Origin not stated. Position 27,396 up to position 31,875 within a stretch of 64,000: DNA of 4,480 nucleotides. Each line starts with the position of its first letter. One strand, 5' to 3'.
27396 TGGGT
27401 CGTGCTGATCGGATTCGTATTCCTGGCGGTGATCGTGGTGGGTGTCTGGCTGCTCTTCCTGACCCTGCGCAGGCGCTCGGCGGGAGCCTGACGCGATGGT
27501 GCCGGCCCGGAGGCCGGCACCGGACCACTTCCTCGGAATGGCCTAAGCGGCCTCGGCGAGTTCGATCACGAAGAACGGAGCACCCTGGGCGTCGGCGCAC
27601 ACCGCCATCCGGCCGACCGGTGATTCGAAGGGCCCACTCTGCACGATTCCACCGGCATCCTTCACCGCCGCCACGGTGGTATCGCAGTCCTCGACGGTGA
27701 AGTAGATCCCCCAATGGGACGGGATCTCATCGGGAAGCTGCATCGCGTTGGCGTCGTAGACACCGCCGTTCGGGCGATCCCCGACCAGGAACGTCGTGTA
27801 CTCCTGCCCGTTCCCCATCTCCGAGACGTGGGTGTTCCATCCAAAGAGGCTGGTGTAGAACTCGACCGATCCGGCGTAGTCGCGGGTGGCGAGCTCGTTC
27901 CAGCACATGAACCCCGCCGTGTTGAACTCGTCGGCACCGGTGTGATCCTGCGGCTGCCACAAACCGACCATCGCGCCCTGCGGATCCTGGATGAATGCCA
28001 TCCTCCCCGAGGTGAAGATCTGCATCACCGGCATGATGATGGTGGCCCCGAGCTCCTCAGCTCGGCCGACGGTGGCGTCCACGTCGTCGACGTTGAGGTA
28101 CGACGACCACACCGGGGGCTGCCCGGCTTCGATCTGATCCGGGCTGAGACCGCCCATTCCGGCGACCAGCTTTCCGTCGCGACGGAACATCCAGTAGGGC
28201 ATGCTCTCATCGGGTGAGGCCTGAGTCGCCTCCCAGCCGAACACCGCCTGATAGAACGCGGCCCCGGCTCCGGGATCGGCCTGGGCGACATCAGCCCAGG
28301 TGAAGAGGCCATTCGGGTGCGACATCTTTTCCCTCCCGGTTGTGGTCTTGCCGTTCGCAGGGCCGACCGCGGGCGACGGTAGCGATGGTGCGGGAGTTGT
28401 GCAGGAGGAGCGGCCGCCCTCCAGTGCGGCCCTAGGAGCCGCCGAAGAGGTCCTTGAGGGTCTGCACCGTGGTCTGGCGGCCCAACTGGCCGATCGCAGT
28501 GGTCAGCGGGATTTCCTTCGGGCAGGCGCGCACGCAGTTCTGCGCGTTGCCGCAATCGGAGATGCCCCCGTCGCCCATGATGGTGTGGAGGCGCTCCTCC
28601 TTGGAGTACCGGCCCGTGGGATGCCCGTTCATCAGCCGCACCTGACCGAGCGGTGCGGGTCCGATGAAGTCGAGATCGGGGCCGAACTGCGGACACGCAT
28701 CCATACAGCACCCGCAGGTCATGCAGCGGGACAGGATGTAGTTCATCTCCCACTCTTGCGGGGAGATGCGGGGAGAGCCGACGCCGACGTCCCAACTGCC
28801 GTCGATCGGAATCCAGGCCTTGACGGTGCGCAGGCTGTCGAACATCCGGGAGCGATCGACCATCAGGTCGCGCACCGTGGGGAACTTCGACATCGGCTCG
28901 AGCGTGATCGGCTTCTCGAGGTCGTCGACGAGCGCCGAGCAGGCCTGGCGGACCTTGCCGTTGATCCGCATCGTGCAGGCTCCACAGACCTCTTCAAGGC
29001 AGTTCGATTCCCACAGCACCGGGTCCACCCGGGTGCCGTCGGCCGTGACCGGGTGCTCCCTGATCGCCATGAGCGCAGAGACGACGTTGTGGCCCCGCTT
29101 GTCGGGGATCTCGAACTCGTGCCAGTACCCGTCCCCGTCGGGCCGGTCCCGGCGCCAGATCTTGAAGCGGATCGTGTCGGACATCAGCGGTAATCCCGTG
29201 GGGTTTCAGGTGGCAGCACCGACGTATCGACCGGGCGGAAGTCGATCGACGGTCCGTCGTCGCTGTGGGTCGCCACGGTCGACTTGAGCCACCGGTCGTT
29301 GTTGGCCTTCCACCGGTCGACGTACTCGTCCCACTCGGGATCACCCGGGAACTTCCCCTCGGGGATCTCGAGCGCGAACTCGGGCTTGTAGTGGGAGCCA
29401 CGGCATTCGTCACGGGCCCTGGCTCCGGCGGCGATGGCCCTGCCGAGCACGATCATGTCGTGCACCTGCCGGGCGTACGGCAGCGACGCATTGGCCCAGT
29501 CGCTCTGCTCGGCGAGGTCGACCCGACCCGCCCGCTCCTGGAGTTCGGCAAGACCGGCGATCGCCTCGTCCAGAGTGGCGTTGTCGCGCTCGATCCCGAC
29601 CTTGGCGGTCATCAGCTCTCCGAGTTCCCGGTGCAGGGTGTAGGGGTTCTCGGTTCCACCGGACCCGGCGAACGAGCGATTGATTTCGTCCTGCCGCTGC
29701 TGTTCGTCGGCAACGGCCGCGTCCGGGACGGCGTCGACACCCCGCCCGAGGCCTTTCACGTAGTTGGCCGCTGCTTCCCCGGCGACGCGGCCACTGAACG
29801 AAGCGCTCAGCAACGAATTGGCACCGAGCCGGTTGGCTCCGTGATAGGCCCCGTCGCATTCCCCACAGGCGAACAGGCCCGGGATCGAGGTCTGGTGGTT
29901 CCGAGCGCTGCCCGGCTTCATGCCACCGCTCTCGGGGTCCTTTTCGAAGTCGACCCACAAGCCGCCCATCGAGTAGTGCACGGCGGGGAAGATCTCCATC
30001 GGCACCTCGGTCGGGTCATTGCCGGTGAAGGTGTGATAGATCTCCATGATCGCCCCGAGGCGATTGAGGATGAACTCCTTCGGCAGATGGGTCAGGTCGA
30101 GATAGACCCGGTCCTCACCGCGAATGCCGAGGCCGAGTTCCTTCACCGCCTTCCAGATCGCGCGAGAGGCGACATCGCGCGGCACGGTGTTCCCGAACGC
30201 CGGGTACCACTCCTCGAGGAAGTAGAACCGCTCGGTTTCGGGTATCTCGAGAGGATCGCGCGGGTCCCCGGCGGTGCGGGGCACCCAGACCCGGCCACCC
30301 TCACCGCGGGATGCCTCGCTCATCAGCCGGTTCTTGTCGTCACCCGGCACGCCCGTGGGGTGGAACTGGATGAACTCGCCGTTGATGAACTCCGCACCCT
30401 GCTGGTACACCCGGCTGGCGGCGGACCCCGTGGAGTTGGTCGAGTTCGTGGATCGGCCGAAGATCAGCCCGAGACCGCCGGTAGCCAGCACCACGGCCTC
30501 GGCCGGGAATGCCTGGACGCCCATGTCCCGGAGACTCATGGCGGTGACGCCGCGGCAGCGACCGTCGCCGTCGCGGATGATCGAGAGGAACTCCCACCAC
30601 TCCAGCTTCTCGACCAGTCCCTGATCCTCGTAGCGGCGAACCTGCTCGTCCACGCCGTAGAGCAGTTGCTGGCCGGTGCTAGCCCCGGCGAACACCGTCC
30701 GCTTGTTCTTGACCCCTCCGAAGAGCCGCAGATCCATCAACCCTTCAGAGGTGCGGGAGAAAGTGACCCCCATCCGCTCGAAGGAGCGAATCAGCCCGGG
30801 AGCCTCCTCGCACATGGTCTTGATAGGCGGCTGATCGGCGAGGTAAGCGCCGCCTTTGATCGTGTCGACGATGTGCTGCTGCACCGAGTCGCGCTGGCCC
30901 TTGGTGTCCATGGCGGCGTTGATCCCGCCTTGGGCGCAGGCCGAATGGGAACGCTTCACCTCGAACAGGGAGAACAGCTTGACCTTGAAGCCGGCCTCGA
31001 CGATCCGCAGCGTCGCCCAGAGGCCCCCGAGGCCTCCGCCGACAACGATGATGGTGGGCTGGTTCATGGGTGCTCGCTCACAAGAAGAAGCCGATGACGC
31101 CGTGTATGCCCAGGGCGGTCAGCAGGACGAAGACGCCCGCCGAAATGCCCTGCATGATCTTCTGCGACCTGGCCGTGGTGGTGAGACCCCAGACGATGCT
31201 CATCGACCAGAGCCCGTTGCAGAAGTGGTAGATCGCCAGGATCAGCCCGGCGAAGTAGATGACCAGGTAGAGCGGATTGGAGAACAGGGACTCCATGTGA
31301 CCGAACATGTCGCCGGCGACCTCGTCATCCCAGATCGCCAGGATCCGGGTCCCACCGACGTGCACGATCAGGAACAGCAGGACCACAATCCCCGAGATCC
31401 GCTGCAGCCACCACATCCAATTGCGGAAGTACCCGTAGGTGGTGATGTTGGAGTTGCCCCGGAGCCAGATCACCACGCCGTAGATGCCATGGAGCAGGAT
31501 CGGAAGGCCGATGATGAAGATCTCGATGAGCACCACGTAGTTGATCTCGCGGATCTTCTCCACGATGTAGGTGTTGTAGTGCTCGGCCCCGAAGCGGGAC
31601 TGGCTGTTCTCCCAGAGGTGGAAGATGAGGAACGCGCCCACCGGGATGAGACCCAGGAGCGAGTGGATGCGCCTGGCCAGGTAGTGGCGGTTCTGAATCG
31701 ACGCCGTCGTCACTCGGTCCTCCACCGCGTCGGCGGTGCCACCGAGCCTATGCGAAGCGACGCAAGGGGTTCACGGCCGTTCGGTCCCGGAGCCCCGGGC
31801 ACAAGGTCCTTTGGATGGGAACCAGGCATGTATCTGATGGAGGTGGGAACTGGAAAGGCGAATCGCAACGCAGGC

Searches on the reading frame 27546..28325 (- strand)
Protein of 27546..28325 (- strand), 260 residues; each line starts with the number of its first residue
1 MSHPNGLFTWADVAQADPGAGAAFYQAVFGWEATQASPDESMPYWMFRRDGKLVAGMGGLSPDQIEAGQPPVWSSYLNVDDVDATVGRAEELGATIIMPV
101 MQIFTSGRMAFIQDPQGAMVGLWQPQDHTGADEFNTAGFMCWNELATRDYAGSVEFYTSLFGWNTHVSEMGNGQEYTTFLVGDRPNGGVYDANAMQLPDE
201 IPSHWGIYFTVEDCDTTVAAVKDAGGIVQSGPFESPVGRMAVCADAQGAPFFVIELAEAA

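Call 61: search_protein_families(library=pfam, proteins=[window:27546-28325:-], max_evalue=0.0001)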
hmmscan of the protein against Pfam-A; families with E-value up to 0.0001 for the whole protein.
window:27546-28325:- (260 aa): 4 families
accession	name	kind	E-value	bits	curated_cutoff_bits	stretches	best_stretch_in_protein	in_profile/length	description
PF00903.31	Glyoxalase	-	2e-21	77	20.6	2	13-120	7-119/121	Glyoxalase/Bleomycin resistance protein/Dioxygenase superfamily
PF18029.7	Glyoxalase_6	-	1.7e-14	54.8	23.6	2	15-117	6-100/106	Glyoxalase-like domain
PF22677.2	Ble-like_N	-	3.1e-07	30.5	24.5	0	16-35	10-29/41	Bleomycin resistance protein-like N-terminal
PF13669.12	Glyoxalase_4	-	1.6e-06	28.8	27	0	17-108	9-106/109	Glyoxalase/Bleomycin resistance protein/Dioxygenase superfamily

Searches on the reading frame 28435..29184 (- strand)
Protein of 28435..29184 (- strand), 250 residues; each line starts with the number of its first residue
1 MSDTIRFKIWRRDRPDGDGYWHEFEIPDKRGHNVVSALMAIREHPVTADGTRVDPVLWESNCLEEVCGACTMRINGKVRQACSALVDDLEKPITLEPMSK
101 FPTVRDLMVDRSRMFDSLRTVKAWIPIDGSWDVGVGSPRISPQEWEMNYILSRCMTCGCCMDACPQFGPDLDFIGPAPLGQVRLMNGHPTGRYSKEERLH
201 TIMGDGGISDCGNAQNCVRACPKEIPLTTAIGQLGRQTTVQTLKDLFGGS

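Call 61: search_protein_families(library=pfam, proteins=[window:28435-29184:-], max_evalue=0.0001)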
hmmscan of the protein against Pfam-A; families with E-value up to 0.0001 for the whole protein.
window:28435-29184:- (250 aa): 4 families
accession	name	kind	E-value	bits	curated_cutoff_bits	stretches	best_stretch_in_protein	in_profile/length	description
PF13085.11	Fer2_3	-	1.7e-28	99.2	27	1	7-115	2-106/107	2Fe-2S iron-sulfur cluster binding domain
PF13183.11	Fer4_8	-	1.2e-08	35.7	27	1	151-225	2-68/68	4Fe-4S dicluster domain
PF12838.12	Fer4_7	-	2.5e-07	31.5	27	0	146-166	30-50/52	4Fe-4S dicluster domain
PF13187.11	Fer4_9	-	1.6e-06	28.5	27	0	148-166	34-49/52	4Fe-4S dicluster domain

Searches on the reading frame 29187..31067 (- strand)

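Call 28: search_protein_families(library=pfam, proteins=[window:29187-31067:-], max_evalue=0.00001)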
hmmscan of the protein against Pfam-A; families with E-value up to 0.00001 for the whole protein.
window:29187-31067:- (627 aa): 2 families
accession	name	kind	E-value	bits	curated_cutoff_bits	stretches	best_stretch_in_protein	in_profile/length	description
PF00890.30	FAD_binding_2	-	1.2e-81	275.5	20.4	1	6-419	2-414/414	FAD binding domain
PF02910.25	Succ_DH_flav_C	-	2.7e-26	92.4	20.8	1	479-622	1-127/130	Fumarate reductase flavoprotein C-term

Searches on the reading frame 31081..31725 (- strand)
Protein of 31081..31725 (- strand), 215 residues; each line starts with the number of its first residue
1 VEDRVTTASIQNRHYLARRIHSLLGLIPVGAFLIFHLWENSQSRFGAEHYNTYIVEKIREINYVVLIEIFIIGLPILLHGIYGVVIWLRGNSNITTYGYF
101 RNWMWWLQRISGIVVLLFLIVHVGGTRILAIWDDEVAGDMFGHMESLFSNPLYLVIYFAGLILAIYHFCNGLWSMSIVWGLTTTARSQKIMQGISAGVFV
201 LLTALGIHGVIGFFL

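Call 61: search_protein_families(library=pfam, proteins=[window:31081-31725:-], max_evalue=0.0001)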
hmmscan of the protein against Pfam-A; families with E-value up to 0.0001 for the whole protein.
window:31081-31725:- (215 aa): 1 family
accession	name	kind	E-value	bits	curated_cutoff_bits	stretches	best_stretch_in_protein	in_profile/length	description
PF01127.27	Sdh_cyt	-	8.2e-10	39.3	25.8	1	101-202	19-119/122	Succinate dehydrogenase/Fumarate reductase transmembrane subunit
